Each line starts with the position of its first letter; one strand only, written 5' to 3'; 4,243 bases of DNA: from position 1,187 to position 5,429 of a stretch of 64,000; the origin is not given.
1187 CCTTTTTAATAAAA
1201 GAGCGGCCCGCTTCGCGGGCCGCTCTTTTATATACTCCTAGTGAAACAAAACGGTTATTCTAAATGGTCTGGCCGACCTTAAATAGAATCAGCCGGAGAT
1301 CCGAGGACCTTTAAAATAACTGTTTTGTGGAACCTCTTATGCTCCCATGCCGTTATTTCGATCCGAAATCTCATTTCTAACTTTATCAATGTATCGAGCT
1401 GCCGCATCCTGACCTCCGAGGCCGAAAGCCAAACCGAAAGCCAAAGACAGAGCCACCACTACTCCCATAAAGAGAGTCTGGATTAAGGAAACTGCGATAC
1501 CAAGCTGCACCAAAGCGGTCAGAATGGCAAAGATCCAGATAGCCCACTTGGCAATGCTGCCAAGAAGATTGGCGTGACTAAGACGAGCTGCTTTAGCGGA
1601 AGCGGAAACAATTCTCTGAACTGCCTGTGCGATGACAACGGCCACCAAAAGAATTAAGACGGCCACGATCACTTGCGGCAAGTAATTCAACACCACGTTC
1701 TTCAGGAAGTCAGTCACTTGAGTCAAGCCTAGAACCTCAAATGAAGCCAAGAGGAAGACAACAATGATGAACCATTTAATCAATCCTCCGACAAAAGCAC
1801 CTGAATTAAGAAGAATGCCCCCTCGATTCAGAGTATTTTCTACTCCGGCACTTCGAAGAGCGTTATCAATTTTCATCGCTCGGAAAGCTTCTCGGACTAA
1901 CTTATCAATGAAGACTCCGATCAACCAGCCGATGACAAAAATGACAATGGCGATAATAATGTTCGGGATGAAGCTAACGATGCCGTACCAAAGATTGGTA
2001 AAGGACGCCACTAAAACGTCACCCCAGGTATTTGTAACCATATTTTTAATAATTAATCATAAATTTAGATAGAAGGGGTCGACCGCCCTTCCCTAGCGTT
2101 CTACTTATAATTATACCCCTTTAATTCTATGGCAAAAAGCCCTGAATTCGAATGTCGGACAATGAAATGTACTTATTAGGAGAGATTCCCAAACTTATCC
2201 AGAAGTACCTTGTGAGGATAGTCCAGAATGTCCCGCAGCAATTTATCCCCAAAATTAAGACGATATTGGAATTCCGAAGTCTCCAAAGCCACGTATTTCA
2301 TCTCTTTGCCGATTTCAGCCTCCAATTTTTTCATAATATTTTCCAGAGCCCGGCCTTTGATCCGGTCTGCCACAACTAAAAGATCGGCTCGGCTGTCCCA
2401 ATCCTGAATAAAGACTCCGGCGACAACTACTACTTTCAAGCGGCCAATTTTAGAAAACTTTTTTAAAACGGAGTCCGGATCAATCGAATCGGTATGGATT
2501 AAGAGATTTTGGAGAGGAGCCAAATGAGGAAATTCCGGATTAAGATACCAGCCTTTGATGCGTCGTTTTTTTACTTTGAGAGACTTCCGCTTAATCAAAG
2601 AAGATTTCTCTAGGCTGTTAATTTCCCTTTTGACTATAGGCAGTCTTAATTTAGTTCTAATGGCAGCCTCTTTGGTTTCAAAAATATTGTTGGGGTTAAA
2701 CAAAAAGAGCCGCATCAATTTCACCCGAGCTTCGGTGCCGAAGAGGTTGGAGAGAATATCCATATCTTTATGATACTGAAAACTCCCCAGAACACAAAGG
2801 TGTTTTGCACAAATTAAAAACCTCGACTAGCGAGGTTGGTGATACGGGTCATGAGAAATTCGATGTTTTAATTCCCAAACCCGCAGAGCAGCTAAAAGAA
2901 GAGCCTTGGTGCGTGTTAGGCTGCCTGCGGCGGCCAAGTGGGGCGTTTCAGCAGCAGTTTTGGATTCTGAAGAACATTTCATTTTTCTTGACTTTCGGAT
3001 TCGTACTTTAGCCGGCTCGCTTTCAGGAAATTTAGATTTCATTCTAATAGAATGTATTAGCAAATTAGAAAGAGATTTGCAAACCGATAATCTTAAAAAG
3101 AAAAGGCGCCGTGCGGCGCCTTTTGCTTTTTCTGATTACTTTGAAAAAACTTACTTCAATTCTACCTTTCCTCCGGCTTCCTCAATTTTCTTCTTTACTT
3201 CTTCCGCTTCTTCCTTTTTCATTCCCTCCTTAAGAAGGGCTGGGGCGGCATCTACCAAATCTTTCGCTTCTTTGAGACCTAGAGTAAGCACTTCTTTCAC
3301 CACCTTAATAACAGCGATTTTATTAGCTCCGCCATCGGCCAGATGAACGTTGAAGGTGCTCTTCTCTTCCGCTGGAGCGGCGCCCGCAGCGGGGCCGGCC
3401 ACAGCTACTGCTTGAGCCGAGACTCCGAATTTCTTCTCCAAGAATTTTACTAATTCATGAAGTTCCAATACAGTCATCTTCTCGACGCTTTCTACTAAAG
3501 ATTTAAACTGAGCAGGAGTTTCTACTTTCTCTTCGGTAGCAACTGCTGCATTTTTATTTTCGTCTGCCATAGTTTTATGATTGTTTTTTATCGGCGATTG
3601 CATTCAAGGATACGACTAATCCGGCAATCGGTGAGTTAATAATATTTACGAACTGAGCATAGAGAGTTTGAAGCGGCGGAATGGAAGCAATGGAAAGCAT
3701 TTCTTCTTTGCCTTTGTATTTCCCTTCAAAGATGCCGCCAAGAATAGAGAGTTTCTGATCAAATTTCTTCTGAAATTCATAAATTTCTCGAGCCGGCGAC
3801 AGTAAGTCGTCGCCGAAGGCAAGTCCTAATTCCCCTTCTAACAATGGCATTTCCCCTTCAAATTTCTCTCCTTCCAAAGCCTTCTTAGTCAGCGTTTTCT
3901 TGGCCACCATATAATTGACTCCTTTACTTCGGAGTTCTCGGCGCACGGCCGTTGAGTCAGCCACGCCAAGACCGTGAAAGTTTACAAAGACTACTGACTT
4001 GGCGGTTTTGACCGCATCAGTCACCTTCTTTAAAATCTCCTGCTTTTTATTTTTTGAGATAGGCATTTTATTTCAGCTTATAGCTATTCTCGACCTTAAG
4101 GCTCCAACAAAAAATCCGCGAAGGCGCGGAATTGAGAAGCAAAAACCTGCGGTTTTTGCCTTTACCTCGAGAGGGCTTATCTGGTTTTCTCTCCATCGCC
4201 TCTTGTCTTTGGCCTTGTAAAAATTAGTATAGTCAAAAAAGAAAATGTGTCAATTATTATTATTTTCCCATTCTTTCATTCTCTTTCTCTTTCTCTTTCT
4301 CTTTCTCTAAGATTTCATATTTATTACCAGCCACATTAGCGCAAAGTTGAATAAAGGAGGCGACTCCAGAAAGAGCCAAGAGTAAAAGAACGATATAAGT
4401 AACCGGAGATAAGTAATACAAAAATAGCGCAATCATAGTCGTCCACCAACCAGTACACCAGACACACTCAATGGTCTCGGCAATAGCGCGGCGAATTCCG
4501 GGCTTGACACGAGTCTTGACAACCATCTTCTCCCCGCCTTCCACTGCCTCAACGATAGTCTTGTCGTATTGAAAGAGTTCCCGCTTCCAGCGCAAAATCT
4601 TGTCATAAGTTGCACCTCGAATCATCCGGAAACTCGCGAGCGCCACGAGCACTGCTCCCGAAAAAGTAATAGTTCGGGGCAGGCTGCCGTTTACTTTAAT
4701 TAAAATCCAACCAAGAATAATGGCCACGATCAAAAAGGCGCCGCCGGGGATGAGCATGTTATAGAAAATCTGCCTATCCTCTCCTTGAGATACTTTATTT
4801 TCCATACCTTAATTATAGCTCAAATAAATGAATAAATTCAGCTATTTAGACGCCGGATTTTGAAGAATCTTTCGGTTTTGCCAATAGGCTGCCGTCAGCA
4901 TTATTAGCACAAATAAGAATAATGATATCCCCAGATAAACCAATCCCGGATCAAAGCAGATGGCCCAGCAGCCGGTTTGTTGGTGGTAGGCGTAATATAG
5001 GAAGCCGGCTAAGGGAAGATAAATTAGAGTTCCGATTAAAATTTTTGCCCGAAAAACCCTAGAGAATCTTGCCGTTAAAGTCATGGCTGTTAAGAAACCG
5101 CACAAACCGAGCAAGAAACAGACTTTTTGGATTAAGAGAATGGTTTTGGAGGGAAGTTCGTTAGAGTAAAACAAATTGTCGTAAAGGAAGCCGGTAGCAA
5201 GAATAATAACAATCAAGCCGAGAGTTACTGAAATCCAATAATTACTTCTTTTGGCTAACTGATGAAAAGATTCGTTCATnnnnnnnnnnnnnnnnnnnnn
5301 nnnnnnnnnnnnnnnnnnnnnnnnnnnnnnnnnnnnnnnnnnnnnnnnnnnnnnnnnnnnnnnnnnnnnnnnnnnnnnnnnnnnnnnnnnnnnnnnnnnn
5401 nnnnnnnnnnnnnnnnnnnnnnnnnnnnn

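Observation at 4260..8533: Operon of a giant secreted beta-helix/lipase protein with two small polytopic membrane proteins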

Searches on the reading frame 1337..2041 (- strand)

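Call 3: search_protein_families(library=pfam, proteins=[window:1337-2041:-], max_evalue=0.1)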
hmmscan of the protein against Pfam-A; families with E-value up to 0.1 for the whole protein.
window:1337-2041:- (234 aa): 1 family
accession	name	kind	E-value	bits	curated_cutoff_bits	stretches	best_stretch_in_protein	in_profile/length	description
PF05552.17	MS_channel_1st_1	-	1.2e-19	70.3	22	2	14-60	3-49/50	Mechanosensitive ion channel, conserved TM helix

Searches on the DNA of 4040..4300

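Call 74: search_rna_families(source=window, start=4040, end=4300, threshold=evalue, max_evalue=1)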
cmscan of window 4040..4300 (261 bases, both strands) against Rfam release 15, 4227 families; matches with E-value up to 1: 4.
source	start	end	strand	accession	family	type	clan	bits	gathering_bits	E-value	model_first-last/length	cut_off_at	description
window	4100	4230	-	RF00557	L10_leader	Cis-reg; leader;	-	34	44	0.00037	1-138/138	no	Ribosomal protein L10 leader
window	4121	4237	-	RF02335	GlsR2_miR4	Gene; snRNA; snoRNA; CD-box;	-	16.9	100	0.98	1-106/106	no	Giardia snoRNA GlsR2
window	4040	4054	+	RF02162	XIST_A_REPEAT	Gene; sRNA;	-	15.6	33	0.33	24-37/37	5'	XIST RNA A repeat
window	4109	4165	-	RF01394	isrK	Gene; sRNA;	-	14.6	50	0.54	1-77/77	no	isrK Hfq binding RNA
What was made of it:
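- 4100..4253 (-): rplJ promoter-like site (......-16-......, 4253..4226) and L10 leader. Together they mark the downstream boundary of the locus. Full-length Rfam L10_leader match at 34 bits, E=3.7e-4, below the gathering score of 44 (call 74).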

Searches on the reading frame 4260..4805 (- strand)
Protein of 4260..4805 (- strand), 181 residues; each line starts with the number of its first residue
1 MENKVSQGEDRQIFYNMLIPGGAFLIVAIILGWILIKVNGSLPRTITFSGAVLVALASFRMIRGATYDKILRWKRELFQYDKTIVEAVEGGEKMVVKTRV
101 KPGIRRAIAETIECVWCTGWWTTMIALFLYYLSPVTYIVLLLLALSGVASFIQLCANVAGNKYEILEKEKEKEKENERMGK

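Call 3: search_protein_families(library=pfam, proteins=[window:4260-4805:-], max_evalue=0.1)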
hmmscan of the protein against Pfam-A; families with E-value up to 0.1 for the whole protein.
window:4260-4805:- (181 aa): 2 families
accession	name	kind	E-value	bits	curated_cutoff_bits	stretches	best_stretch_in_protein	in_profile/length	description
PF07098.16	DUF1360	-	1e-16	61.2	21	1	53-154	1-100/102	Protein of unknown function (DUF1360)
PF01914.23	MarC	-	0.021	14.7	23.9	1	3-68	29-94/203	MarC family integral membrane protein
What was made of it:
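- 4260..4805 (-): DUF1360 membrane protein gene. It is an adjacent neighbour and is judged not to belong to the module. Pfam DUF1360 61.2 bits (call 3).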

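Call 4: search_protein_families(library=ncbifam, proteins=[window:4260-4805:-], max_evalue=0.1)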
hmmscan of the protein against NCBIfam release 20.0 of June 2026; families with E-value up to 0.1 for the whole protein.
window:4260-4805:- (181 aa): 1 family
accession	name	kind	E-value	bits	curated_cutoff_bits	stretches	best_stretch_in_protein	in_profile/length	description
NF004378.0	PRK05740.2-4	equivalog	0.011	15.9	171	1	130-173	34-76/122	preprotein translocase subunit SecE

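Call 42: find_homologous_proteins(query=window:4260-4805:-, max_evalue=0.00001)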
Query window:4260-4805:- (181 aa): 13 proteins with E <= 0.00001 among 1418 candidates.
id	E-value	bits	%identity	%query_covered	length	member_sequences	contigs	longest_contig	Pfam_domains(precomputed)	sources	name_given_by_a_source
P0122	9.7e-114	395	100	100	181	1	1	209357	PF07098.17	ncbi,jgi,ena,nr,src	ncbi:MAG TPA: DUF1360 domain-containing protein [Candidatus Paceibacterota bacterium]|nr:DUF1360 dom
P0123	3.7e-87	309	78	99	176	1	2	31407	PF07098.17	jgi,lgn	jgi:hypothetical protein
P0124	1.2e-84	301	81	94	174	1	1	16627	PF07098.17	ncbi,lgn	-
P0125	3.2e-78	280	74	93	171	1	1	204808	PF07098.17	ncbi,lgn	-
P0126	1.7e-76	274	71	94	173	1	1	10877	PF07098.17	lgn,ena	-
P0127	8.2e-53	197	53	94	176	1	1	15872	PF07098.17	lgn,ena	-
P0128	1.6e-52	196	79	62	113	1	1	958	PF07098.17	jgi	jgi:hypothetical protein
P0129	2.5e-52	195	50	99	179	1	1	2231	PF07098.17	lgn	-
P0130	1.0e-47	180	52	92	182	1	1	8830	PF07098.17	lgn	-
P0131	1.2e-20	92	47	66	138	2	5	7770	PF07098.17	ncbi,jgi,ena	-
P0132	5.7e-19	87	43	70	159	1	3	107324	PF07098.17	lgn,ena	-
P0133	1.8e-13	69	33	82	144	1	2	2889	PF07098.17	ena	-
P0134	1.4e-12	66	31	82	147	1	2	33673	PF07098.17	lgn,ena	-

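Call 43: find_encoding_contigs(protein=P0126, flank=8000, max_places=1)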
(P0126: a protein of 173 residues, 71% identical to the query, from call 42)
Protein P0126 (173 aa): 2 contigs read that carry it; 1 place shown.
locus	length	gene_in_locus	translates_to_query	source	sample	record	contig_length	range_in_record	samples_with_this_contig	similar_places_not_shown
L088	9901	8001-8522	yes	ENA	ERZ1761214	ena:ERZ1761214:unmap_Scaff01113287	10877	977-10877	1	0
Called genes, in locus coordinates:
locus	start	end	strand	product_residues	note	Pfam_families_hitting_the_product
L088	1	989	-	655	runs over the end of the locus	?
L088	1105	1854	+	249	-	-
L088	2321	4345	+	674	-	PF01471:PG_binding_1 (weak)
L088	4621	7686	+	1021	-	PF02450:LCAT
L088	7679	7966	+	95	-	-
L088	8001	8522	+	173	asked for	PF07098:DUF1360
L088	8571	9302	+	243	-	-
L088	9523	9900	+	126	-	?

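Call 44: find_encoding_contigs(protein=P0125, flank=8000, max_places=1)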
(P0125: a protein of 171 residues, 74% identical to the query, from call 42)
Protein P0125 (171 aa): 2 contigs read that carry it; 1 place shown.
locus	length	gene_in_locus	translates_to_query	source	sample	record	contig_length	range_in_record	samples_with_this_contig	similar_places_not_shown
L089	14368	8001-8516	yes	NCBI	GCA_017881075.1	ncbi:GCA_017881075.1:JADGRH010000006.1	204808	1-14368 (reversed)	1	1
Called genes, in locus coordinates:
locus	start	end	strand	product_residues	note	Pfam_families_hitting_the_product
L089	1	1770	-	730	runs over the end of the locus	PF13491:FtsK_4TM, PF17854:FtsK_alpha, PF01580:FtsK_SpoIIIE, PF09397:FtsK_gamma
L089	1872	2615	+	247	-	-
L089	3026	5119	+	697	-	PF01471:PG_binding_1 (weak)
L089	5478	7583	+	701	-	PF02450:LCAT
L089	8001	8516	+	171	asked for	PF07098:DUF1360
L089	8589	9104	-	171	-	-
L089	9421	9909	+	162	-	PF00466:Ribosomal_L10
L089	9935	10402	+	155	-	-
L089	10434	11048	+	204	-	-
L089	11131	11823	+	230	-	PF05552:MS_channel_1st_1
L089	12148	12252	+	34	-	-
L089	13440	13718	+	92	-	-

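Call 45: find_encoding_contigs(protein=P0123, flank=8000, max_places=1)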
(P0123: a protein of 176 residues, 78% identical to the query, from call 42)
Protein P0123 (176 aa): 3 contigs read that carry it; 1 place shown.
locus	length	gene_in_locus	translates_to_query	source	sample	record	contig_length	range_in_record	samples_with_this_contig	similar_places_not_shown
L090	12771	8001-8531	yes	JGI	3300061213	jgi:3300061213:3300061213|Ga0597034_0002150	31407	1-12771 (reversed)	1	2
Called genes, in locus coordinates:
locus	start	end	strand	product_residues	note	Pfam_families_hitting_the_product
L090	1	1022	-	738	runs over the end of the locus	PF13491:FtsK_4TM, PF17854:FtsK_alpha, PF01580:FtsK_SpoIIIE, PF09397:FtsK_gamma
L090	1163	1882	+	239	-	-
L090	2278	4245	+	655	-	PF01471:PG_binding_1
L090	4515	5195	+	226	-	-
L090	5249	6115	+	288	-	PF01471:PG_binding_1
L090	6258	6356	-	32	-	-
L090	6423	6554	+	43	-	-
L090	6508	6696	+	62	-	-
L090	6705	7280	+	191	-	-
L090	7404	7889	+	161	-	-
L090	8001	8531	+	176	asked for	PF07098:DUF1360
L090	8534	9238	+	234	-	PF13517:FG-GAP_3 (faint)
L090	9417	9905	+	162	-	PF00466:Ribosomal_L10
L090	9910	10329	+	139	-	PF16320:Ribosomal_L12_N, PF00542:Ribosomal_L12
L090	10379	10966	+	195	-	-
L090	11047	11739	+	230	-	PF05552:MS_channel_1st_1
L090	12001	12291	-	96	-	-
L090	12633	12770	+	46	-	?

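Call 46: find_encoding_contigs(protein=P0132, flank=8000, max_places=1)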
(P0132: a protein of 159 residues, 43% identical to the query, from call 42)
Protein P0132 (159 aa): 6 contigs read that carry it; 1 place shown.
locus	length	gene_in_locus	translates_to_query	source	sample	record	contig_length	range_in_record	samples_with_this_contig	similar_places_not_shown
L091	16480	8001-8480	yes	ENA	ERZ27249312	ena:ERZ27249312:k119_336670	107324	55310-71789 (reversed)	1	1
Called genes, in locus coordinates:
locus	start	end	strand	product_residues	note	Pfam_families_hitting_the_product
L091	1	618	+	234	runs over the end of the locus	-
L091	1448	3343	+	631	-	PF01471:PG_binding_1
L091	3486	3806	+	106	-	PF04365:BrnT_toxin (weak)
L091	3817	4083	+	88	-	PF12441:CopG_antitoxin (weak)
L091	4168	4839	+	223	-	PF01797:Y1_Tnp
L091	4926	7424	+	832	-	PF02450:LCAT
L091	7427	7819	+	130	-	-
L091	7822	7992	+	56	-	-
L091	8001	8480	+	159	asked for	PF07098:DUF1360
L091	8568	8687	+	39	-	-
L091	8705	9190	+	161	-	PF00466:Ribosomal_L10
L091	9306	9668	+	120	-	PF16320:Ribosomal_L12_N, PF00542:Ribosomal_L12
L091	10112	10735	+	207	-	-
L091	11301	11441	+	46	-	-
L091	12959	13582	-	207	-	-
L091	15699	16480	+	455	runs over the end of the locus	PF00092:VWA, PF13519:VWA_2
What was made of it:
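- DUF1360 follows the module in four related genomes: the window, L088, L089 and L091 (calls 43, 44, 46).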

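Call 62: search_protein_families(library=padloc, proteins=[window:4260-4805:-], max_evalue=0.1)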
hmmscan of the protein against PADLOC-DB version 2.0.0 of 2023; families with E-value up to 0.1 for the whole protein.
window:4260-4805:- (181 aa): 0 families

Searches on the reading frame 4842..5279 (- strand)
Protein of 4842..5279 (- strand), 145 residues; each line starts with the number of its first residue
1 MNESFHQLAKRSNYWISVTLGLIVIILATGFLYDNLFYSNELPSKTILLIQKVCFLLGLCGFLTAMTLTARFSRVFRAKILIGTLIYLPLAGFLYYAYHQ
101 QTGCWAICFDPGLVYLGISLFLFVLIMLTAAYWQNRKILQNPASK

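Call 3: search_protein_families(library=pfam, proteins=[window:4842-5279:-], max_evalue=0.1)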
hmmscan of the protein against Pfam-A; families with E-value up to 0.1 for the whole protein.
window:4842-5279:- (145 aa): 0 families

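Call 4: search_protein_families(library=ncbifam, proteins=[window:4842-5279:-], max_evalue=0.1)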
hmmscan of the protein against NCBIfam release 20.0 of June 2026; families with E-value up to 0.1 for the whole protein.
window:4842-5279:- (145 aa): 1 family
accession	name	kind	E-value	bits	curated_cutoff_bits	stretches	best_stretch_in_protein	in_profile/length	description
TIGR00659.1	TIGR00659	equivalog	0.0047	16.5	249.7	1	53-125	6-81/226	CidB/LrgB family autolysis modulator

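Call 21: find_homologous_proteins(query=window:4842-5279:-, max_evalue=0.01)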
Query window:4842-5279:- (145 aa): 1 proteins with E <= 0.01 among 70 candidates.
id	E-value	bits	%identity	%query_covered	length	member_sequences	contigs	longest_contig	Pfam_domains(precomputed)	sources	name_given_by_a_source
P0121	5.3e-90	317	100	100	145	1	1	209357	-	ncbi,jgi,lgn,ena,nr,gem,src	ncbi:MAG TPA: hypothetical protein VFA52_02855 [Candidatus Paceibacterota bacterium]|nr:hypothetical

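Call 49: search_protein_representatives(protein=window:4842-5279:-)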
Query: 145 residues. Proteins with E-value up to 0.001 (for the whole library): 2; up to 1e-10: 1; up to 1e-30: 1. The best 2 are listed.
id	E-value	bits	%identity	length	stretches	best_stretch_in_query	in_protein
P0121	1.7e-90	316.8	100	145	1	1-145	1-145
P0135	9.5e-04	35.5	37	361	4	26-75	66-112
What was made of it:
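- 4842..5279 (-): Partner gene: a 145-aa protein with 4 TM helices, N- and C-termini inside, and an outward Cys-loop (C104-x3-C108-F-D). It is translationally coupled to the enzyme gene by an ATGA overlap. No relative in 5.8 billion clusters or 1.84 billion representatives (calls 21, 49).
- On Polymorphic toxin-immunity modules (generic): Orphan partner in the window (calls 21, 49).
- In the window it is a sequence orphan (calls 21, 49).
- Tried and rejected: Relatives of the 145-aa protein: the word-index search and the exhaustive HMMER scan of 1.84 billion representatives found only the protein itself, plus one marginal partial hit, P0135 (calls 21, 49).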

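Call 61: search_protein_families(library=pfam, proteins=[window:4842-5279:-], max_evalue=1)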
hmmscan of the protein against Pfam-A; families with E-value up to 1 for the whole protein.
window:4842-5279:- (145 aa): 2 families
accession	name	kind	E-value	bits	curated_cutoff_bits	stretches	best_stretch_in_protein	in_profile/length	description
PF05656.20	DUF805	-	0.11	13.4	25.7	1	4-71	3-68/111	Protein of unknown function (DUF805)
PF11368.13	DUF3169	-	0.27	11.3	31.6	1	13-72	103-156/250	Protein of unknown function (DUF3169)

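Call 62: search_protein_families(library=padloc, proteins=[window:4842-5279:-], max_evalue=0.1)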
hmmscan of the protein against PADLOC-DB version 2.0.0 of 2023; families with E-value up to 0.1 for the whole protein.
window:4842-5279:- (145 aa): 0 families
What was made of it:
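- Closest known: Small polytopic immunity proteins of membrane-acting toxins. Different: No sequence or family relationship was found (calls 61, 62).
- Tried and rejected: Partner proteins against described families: no Pfam or PADLOC family (calls 61, 62).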

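Call 67: predict_structure(protein=window:4842-5279:-)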
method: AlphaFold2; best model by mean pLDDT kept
length: 145 residues; sequences in the alignment: 1
mean_pLDDT: 65.0   pTM: 0.37
mean pLDDT of the five models: 65.0, 63.7, 57.5, 57.2, 54.0
residues with pLDDT >= 90: 0; 70-90: 35; 50-70: 107; < 50: 3
segments of 3 or more residues with pLDDT < 50: none
pLDDT, mean of each block of 10 residues (from residue 1): 64 62 67 55 61 69 64 63 64 61 67 68 75 74 58
secondary structure, 60 per line:
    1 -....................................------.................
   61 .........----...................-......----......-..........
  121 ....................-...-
elements in order: H2-37 H44-69 H74-92 E94-99 E104-109 H111-140
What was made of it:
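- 4842..5279 (-): Four helices plus a hairpin at 94-109 in a low-confidence model (call 67).
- Tried and rejected: The single-sequence model was too uncertain (pLDDT 65) for fold comparison (call 67).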
